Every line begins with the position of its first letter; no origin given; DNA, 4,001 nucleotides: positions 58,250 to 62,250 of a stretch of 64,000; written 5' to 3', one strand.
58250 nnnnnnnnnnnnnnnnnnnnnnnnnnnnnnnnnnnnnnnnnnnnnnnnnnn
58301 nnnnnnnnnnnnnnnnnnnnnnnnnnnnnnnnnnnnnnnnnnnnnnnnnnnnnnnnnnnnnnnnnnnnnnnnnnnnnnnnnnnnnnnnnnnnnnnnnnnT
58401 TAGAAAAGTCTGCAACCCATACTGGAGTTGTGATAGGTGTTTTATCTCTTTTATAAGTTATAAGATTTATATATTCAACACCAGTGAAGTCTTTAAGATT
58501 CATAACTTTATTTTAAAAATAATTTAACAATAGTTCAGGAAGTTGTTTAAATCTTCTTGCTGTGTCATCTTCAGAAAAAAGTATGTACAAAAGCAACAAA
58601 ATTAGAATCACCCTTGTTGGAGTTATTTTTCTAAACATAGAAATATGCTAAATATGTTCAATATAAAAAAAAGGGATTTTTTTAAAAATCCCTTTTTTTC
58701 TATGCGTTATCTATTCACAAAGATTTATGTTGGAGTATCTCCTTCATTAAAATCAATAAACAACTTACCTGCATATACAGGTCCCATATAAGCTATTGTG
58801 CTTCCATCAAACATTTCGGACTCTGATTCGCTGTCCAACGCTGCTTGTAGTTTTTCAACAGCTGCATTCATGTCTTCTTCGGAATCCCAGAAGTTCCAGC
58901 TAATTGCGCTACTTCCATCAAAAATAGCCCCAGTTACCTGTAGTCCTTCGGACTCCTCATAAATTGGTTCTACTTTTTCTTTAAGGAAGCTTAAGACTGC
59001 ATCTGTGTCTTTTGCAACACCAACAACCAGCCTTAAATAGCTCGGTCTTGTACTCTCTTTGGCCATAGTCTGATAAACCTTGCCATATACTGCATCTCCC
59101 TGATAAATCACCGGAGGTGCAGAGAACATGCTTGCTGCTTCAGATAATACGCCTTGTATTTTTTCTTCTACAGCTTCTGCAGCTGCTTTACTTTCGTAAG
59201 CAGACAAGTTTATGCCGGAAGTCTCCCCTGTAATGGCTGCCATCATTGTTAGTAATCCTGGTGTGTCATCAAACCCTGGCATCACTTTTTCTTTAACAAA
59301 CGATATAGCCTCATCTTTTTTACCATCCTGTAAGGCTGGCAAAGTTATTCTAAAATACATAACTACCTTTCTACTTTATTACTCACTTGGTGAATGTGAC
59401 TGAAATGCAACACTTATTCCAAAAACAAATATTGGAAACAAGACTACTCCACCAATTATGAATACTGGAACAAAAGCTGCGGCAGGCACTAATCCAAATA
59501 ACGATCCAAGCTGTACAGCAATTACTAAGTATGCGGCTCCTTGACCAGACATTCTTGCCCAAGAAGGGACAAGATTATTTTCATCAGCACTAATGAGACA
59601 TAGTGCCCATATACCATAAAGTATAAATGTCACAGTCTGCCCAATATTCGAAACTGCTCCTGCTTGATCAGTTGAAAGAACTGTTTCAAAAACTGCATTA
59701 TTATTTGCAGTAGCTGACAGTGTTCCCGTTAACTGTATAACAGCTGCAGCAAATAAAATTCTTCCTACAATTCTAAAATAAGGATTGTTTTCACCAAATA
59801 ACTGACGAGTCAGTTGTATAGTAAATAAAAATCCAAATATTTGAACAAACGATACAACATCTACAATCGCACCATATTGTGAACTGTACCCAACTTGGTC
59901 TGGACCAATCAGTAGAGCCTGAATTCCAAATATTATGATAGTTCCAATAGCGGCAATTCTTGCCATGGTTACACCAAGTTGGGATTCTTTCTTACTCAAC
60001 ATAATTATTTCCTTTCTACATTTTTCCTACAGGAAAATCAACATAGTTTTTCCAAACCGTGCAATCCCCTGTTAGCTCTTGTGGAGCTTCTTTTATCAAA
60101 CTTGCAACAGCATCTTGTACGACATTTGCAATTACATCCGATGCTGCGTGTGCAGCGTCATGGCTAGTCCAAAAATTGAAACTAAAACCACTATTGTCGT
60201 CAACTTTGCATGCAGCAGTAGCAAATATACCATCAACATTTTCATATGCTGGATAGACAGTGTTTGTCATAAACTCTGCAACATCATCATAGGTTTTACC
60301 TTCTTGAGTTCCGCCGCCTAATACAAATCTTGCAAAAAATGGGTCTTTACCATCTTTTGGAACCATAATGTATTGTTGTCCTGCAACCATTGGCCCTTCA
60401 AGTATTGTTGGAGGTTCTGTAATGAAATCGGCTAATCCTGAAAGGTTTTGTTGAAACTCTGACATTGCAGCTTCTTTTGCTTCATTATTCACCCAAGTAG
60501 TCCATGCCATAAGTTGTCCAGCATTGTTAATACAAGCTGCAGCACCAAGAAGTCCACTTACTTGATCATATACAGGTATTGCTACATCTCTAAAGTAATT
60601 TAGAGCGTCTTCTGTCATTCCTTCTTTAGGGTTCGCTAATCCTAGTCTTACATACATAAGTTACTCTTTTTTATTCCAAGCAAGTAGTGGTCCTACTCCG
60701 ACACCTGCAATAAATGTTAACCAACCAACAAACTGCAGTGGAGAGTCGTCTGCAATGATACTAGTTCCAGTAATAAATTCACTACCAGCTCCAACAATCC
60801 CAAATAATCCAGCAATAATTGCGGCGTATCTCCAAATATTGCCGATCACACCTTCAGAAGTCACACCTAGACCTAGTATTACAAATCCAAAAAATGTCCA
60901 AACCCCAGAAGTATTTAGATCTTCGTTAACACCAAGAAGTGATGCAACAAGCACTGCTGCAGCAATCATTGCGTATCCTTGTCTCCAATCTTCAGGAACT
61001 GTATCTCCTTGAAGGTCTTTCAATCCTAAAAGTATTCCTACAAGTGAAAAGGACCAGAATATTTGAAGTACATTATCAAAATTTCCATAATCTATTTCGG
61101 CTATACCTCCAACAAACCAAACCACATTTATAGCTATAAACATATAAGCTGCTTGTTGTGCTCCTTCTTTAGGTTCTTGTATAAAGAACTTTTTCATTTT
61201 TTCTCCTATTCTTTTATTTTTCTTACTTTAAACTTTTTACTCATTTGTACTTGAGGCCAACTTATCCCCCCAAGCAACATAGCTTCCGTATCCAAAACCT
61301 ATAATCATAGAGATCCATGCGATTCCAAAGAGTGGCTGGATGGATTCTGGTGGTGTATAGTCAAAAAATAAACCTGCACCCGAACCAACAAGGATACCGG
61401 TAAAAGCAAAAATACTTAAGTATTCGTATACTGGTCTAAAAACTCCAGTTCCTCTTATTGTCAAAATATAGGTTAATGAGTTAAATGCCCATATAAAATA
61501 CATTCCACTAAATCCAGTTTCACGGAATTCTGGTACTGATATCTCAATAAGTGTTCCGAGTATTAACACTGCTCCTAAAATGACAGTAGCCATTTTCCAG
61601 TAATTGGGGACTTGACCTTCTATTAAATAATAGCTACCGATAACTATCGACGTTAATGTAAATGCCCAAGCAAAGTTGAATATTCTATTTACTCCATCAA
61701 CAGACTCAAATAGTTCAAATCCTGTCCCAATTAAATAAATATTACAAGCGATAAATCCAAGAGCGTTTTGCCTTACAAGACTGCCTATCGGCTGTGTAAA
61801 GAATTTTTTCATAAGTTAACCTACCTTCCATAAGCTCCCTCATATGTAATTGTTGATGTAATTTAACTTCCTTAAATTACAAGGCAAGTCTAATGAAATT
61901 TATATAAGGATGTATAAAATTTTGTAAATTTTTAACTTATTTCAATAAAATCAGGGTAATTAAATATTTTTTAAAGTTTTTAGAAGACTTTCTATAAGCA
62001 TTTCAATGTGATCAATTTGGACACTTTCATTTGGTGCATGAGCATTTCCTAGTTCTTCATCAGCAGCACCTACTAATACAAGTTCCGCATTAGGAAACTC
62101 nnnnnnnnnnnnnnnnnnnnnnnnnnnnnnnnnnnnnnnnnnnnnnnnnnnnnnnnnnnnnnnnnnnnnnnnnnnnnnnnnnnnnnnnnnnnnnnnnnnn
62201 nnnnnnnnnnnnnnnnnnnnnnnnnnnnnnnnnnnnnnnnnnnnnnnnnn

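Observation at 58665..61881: Candidate new system: five-gene operon of three related 6-TM proteins and two tandem ABM-barrel proteins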

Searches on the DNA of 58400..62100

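Call 46: search_rna_families(source=window, start=58400, end=62100, threshold=evalue, max_evalue=1)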
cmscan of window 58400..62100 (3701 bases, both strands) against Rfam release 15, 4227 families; matches with E-value up to 1: 1.
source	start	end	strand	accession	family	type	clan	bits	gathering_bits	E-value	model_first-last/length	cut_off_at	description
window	58594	58707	+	RF00558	L20_leader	Cis-reg; leader;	-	21.7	58.7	0.48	1-127/127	no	Ribosomal protein L20 leader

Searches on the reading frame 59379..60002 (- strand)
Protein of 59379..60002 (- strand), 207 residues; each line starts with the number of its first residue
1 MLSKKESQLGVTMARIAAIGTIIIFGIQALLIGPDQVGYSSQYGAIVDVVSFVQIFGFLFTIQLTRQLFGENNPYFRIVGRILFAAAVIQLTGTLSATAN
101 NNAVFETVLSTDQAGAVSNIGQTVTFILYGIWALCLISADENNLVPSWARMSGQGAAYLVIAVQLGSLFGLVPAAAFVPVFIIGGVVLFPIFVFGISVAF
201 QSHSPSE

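Call 3: search_protein_families(library=pfam, proteins=[window:59379-60002:-], max_evalue=1)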
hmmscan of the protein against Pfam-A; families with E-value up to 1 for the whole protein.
window:59379-60002:- (207 aa): 0 families

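Call 4: search_protein_families(library=ncbifam, proteins=[window:59379-60002:-], max_evalue=1)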
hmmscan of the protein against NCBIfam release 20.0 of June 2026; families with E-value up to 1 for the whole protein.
window:59379-60002:- (207 aa): 1 family
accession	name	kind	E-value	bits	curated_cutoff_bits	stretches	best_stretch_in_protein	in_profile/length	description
NF011349.0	PRK14766.1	equivalog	0.057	13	264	1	38-109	70-141/202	lipoprotein signal peptidase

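Call 14: find_homologous_proteins(query=window:59379-60002:-)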
Query window:59379-60002:- (207 aa): 300 proteins with E <= 0.001 among 795 candidates; the best 120 are listed.
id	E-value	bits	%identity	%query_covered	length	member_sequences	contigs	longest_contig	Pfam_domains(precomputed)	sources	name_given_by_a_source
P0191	2.3e-121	421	99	100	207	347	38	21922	-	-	-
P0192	2.6e-108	378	87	98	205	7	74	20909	-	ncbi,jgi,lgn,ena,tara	tara:strand:+ start:469 stop:1086 length:618 start_codon:yes stop_codon:yes gene_type:complete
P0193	1.5e-97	343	78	98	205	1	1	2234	-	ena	-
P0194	3.4e-97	342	78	98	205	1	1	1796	-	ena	-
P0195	4.5e-97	342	78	98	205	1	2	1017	-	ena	-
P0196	6.2e-97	341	78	98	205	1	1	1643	-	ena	-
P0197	6.4e-97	341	78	98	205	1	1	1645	-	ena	-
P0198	6.5e-97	341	78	98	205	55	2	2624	-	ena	-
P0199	6.9e-97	341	78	98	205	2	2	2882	-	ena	-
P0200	7.1e-97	341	78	98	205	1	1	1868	-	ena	-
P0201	7.1e-97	341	78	98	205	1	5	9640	-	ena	-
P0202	7.2e-97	341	78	98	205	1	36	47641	-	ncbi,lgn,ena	-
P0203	7.2e-97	341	78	98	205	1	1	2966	-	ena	-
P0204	7.3e-97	341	78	98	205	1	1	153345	-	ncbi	-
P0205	7.6e-97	341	78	99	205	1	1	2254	-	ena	-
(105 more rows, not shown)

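Call 31: find_related_loci(query=window:59379-60002:-, collection=genome_contigs, flank=6000)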
Query window:59379-60002:- (207 aa) in genome_contigs; peptide patterns used: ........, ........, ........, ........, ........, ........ (x = any residue, [..] = any of these).
208 stretches matched a pattern; 13 encode a relative of the query (tblastn E <= 1e-3); 12 distinct loci.
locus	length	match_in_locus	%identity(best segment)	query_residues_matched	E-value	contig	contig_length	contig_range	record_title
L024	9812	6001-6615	98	1-205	3e-129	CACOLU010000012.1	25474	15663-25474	MAG: uncultured Candidatus Actinomarina sp. isolate AH-321-N21 genome assembly, contig: AH-321-N21_NODE_12, whole genome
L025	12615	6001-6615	98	1-205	3e-129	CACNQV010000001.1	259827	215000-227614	MAG: uncultured Candidatus Actinomarina sp. isolate AH-287-A16 genome assembly, contig: AH-287-A16_NODE_1, whole genome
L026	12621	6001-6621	91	1-207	1e-125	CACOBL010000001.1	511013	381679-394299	MAG: uncultured Candidatus Actinomarina sp. isolate AH-287-M22 genome assembly, contig: AH-287-M22_NODE_1, whole genome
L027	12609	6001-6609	77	1-203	4e-105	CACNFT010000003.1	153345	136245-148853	MAG: uncultured Candidatus Actinomarina sp. isolate AG-920-J05 genome assembly, contig: AG-920-J05_NODE_3, whole genome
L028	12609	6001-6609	77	1-203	1e-104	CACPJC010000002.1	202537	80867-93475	MAG: uncultured Candidatus Actinomarina sp. isolate AG-913-G17 genome assembly, contig: AG-913-G17_NODE_2, whole genome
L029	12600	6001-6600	78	1-200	8e-104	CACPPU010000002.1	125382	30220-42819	MAG: uncultured Candidatus Actinomarina sp. isolate AG-447-N19 genome assembly, contig: AG-447-N19_NODE_2, whole genome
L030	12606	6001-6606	76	1-202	1e-102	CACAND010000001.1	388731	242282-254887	uncultured Candidatus Actinomarina sp. isolate AG-343-O04 genome assembly, contig: AG-343-O04_NODE_1, whole genome shotg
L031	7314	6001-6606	77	1-202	6e-103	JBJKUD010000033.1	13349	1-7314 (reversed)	MAG: Candidatus Actinomarina sp. isolate LRMED-050 Acidimicrobiia-LRMED-050-C41, whole genome shotgun sequence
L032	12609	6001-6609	76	1-203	2e-100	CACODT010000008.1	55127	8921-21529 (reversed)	MAG: uncultured Candidatus Actinomarina sp. isolate AH-321-A09 genome assembly, contig: AH-321-A09_NODE_8, whole genome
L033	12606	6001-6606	73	1-202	3e-96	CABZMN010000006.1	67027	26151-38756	MAG: uncultured Candidatus Actinomarina sp. isolate AG-337-K14 genome assembly, contig: AG-337-K14_NODE_6, whole genome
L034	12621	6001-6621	96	1-207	8e-129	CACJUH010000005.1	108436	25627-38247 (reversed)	uncultured Candidatus Actinomarina sp. isolate AG-447-P23 genome assembly, contig: AG-447-P23_NODE_5, whole genome shotg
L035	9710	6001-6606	77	1-202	2e-103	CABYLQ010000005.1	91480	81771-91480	MAG: uncultured Candidatus Actinomarina sp. isolate AG-333-G05 genome assembly, contig: AG-333-G05_NODE_5, whole genome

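Call 71: search_protein_families(library=pfam, proteins=[L027:4939-5253:+, L027:6689-7297:+], max_evalue=0.1)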
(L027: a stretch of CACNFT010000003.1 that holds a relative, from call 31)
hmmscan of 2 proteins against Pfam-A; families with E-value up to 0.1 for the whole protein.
L027:4939-5253:+ (104 aa): 1 family
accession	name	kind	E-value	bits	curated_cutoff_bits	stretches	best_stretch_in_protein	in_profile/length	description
PF07978.19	NIPSNAP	-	0.0039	17.8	22.3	1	6-98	3-95/102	NIPSNAP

L027:6689-7297:+ (202 aa): 1 family
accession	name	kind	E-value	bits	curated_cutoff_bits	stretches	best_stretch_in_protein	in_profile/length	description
PF01625.27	PMSR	-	4.8e-61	205.9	23.7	1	32-183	1-152/153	Peptide methionine sulfoxide reductase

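Call 94: search_protein_families(library=padloc, proteins=[window:59379-60002:-], max_evalue=0.1)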
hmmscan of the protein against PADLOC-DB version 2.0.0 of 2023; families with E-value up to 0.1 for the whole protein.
window:59379-60002:- (207 aa): 0 families

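Call 95: search_protein_families(library=phrogs, proteins=[window:59379-60002:-], max_evalue=0.1)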
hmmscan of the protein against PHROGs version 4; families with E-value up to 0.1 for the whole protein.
window:59379-60002:- (207 aa): 1 family
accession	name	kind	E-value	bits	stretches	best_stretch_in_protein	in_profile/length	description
phrog_11765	-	unknown function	0.063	14.4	0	61-86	7-32/61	-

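Call 96: find_related_loci(query=window:59379-60002:-, collection=viral_contigs, flank=5000)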
Query window:59379-60002:- (207 aa) in viral_contigs; peptide patterns used: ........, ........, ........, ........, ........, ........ (x = any residue, [..] = any of these).
21 stretches matched a pattern, but none encodes a relative of the query by tblastn (E <= 1e-3).
